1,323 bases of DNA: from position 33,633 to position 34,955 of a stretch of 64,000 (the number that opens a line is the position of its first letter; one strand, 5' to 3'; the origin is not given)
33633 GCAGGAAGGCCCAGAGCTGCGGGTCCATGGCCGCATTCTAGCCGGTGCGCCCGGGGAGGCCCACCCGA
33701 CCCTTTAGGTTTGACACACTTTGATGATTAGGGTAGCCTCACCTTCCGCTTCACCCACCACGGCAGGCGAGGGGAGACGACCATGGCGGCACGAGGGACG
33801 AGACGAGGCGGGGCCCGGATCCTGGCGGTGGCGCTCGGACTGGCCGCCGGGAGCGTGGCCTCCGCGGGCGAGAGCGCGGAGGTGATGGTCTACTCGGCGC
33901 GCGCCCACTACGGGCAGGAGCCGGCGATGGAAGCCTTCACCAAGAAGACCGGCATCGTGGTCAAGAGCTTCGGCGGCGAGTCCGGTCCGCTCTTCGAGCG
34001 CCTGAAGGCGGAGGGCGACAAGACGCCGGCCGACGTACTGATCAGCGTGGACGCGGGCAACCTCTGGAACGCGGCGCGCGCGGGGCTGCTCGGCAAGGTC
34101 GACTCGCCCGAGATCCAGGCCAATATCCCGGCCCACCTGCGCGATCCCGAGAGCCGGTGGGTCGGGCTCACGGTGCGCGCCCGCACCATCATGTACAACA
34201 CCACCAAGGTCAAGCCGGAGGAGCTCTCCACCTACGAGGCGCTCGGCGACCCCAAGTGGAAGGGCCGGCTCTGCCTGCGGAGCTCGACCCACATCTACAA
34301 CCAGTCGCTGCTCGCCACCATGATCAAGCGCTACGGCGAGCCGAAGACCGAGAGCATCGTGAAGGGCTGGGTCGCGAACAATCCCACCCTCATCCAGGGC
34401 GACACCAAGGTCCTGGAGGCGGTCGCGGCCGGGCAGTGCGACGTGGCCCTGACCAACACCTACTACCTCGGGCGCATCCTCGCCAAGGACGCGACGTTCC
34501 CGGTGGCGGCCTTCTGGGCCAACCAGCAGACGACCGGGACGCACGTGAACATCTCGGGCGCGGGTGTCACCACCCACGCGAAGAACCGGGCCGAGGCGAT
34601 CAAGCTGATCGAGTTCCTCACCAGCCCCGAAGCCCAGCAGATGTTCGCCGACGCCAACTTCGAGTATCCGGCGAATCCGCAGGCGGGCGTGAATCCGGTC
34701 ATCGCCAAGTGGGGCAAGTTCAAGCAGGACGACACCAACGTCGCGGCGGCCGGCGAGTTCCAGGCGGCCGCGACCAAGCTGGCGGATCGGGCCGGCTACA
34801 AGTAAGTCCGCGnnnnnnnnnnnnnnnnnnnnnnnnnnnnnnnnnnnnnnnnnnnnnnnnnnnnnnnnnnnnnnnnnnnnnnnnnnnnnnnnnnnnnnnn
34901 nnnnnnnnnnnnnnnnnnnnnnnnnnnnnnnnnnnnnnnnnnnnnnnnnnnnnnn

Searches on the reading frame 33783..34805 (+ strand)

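Call 38: search_protein_families(library=ncbifam, proteins=[window:33783-34805:+], max_evalue=0.00001)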
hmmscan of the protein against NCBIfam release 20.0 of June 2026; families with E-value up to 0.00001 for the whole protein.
window:33783-34805:+ (340 aa): 6 families
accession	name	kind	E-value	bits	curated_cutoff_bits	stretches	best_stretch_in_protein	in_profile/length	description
NF011620.1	PRK15046.1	equivalog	2.3e-19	69.4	310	1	15-297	9-290/334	2-aminoethylphosphonate ABC transporter substrate-binding protein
TIGR01254.1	sfuA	subfamily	5.7e-15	55.4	93.4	1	40-319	14-289/306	thiamine ABC transporter substrate-binding protein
TIGR03227.1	PhnS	equivalog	2.4e-13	49.7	395.3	1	8-297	9-300/360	2-aminoethylphosphonate ABC transporter substrate-binding protein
TIGR03261.1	phnS2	equivalog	3.8e-12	46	392.75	1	17-292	7-283/334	putative 2-aminoethylphosphonate ABC transporter substrate-binding protein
TIGR01276.1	thiB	equivalog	6.4e-11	42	317.15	1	21-310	7-292/324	thiamine ABC transporter substrate binding subunit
NF007048.0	PRK09501.1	equivalog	1.1e-07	31.1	582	1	15-327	9-327/348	spermidine/putrescine ABC transporter substrate-binding protein PotD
